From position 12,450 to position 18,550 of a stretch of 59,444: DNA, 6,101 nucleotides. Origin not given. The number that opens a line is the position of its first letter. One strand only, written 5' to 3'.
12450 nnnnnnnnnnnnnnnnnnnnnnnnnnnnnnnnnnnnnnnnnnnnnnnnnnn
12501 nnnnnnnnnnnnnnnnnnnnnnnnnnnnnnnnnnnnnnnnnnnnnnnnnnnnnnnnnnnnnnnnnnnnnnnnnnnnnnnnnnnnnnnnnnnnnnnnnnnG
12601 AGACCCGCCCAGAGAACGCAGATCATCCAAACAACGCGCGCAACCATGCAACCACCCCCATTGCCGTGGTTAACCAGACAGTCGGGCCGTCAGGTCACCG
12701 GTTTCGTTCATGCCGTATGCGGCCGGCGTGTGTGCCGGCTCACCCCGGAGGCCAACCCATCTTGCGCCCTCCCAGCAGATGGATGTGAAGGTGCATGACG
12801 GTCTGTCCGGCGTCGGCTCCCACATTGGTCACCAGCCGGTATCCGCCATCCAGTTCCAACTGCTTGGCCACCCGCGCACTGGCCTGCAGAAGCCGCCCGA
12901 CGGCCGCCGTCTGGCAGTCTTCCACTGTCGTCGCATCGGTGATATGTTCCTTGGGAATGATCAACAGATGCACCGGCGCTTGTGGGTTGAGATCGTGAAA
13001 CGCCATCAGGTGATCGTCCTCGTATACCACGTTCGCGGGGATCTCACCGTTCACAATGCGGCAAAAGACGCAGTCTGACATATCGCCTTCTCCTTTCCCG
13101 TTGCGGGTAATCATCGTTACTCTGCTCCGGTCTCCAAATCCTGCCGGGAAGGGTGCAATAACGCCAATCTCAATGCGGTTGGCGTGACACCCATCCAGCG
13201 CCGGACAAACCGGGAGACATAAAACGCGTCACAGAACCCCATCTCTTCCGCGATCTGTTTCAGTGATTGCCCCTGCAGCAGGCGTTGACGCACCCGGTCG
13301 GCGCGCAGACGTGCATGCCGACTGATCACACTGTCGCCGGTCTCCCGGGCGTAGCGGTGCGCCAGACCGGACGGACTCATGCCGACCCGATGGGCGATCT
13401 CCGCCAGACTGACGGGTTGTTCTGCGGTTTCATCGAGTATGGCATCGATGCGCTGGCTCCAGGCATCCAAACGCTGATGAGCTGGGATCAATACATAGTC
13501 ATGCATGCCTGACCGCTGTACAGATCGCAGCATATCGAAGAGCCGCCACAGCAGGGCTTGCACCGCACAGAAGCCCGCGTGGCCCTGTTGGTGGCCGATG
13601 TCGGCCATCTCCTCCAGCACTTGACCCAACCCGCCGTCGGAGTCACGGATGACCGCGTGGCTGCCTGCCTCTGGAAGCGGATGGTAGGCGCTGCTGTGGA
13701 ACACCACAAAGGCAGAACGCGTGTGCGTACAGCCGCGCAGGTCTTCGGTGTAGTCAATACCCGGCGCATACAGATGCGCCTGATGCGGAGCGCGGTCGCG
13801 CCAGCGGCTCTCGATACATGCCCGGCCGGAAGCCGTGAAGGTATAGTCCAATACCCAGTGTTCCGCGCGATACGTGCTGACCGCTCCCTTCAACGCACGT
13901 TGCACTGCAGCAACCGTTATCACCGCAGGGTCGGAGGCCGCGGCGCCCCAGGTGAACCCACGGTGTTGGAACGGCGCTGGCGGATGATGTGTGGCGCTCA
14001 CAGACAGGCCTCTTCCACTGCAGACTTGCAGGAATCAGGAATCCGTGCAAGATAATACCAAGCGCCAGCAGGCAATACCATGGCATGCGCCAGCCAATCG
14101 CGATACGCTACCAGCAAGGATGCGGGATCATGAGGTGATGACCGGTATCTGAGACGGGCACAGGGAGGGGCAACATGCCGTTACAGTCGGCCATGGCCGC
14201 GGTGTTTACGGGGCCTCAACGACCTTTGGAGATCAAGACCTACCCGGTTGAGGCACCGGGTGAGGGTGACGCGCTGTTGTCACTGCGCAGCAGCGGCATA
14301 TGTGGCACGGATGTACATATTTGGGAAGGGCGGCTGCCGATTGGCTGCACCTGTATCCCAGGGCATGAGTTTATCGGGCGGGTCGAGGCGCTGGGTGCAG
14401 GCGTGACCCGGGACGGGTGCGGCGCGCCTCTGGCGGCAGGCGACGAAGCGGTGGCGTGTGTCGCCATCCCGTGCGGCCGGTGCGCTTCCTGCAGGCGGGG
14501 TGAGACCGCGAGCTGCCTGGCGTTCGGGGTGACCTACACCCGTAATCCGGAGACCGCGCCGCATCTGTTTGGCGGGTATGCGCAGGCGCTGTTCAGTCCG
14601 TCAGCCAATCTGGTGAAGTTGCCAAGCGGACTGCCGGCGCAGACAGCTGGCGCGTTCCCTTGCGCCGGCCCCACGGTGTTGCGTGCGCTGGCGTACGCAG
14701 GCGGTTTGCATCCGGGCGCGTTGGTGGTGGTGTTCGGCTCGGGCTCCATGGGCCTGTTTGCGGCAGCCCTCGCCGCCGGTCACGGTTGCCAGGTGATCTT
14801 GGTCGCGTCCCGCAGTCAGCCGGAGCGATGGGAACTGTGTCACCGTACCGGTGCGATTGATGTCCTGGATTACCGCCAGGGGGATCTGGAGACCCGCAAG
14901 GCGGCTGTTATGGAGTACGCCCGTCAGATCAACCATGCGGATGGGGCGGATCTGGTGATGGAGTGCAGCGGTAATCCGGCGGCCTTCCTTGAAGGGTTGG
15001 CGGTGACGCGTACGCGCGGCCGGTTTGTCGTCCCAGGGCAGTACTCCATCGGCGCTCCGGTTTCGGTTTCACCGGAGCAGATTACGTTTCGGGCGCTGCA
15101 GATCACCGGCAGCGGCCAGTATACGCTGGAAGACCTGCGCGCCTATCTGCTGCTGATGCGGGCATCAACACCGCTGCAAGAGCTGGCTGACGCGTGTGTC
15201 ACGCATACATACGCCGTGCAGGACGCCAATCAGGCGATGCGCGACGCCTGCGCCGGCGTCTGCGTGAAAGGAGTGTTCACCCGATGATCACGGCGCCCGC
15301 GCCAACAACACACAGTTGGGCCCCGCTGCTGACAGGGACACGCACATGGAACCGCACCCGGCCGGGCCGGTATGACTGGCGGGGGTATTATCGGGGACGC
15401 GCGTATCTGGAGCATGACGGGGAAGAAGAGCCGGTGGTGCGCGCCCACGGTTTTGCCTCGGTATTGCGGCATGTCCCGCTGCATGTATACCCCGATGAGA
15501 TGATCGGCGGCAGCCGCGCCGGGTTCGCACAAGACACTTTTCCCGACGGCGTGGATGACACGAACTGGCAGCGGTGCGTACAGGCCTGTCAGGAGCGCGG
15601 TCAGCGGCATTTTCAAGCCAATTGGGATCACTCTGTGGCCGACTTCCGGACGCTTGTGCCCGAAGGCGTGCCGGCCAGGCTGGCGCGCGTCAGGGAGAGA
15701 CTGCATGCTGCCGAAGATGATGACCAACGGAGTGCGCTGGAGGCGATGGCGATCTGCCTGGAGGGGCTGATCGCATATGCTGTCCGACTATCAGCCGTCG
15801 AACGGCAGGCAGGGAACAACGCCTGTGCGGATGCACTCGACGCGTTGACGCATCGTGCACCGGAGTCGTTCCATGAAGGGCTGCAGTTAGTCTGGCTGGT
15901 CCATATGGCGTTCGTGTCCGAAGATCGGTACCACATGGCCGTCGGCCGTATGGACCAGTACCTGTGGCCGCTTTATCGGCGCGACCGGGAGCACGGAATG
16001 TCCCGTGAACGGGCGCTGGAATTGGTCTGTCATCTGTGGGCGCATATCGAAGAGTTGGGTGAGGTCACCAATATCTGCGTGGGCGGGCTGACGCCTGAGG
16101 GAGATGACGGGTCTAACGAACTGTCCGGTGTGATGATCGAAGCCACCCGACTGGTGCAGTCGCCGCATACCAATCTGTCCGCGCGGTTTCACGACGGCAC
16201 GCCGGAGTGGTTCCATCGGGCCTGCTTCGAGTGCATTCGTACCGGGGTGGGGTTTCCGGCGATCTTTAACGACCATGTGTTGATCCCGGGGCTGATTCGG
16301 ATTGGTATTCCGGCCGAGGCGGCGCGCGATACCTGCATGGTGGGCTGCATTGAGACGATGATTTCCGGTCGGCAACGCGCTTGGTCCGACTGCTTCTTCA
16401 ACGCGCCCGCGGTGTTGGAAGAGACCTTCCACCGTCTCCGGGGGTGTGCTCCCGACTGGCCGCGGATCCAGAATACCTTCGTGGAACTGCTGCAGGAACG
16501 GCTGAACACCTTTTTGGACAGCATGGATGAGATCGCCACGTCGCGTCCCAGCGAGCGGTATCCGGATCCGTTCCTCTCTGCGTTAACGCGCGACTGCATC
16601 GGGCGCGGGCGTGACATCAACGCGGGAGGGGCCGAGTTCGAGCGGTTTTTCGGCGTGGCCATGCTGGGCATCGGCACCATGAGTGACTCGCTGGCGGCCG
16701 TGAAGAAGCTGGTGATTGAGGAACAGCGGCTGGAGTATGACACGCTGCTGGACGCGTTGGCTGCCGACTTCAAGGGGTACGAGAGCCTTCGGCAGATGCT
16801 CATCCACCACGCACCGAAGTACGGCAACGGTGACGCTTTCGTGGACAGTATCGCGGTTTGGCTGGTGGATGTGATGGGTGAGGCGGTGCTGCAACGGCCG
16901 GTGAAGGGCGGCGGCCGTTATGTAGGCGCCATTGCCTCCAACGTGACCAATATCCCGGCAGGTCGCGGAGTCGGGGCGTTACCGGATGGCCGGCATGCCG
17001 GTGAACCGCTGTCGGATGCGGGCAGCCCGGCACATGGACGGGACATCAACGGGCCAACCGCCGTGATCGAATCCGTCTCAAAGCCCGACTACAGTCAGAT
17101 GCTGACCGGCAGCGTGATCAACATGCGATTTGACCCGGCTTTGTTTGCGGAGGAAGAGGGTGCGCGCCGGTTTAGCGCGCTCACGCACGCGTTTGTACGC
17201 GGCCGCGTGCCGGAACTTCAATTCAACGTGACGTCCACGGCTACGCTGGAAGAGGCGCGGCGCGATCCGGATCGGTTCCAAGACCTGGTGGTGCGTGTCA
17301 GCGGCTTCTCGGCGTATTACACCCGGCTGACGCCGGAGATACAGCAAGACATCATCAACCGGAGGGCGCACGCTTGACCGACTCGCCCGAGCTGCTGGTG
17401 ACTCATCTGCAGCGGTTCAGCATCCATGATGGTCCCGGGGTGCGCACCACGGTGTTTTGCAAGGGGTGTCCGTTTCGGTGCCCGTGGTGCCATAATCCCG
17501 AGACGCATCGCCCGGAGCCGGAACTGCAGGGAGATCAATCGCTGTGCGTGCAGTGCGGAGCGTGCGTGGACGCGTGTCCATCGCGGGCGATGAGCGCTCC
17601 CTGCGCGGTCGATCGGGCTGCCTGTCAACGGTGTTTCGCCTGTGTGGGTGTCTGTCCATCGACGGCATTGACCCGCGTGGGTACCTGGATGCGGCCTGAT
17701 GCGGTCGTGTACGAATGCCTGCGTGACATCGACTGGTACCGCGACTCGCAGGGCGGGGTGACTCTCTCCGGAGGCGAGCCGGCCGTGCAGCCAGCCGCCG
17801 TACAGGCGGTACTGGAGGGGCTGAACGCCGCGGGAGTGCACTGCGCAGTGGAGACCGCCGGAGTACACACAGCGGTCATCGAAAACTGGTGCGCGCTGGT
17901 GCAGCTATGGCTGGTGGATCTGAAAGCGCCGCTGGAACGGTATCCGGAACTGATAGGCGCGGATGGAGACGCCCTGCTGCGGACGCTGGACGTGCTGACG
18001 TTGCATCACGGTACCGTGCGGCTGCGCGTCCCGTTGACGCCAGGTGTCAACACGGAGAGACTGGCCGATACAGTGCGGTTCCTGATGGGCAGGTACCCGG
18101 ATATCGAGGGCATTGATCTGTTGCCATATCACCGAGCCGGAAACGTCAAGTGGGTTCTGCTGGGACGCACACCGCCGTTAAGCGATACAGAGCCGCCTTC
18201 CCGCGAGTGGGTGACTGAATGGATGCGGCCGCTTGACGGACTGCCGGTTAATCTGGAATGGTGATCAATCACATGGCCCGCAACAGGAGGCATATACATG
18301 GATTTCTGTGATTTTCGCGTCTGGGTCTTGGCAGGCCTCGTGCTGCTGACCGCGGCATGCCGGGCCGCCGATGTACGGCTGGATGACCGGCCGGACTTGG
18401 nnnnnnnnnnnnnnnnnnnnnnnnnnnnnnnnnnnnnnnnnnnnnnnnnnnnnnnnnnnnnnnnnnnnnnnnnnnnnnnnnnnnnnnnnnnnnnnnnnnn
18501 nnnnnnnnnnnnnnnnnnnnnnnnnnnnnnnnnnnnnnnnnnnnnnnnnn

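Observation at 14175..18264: Compact, uncharacterised-looking glycyl radical enzyme module (MDR dehydrogenase - 697-aa GRE - activase) under a divergent AraC regulator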

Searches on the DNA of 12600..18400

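Call 81: search_rna_families(source=window, start=12600, end=18400, threshold=evalue, max_evalue=1)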
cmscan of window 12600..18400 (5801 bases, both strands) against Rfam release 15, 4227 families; matches with E-value up to 1: 0.
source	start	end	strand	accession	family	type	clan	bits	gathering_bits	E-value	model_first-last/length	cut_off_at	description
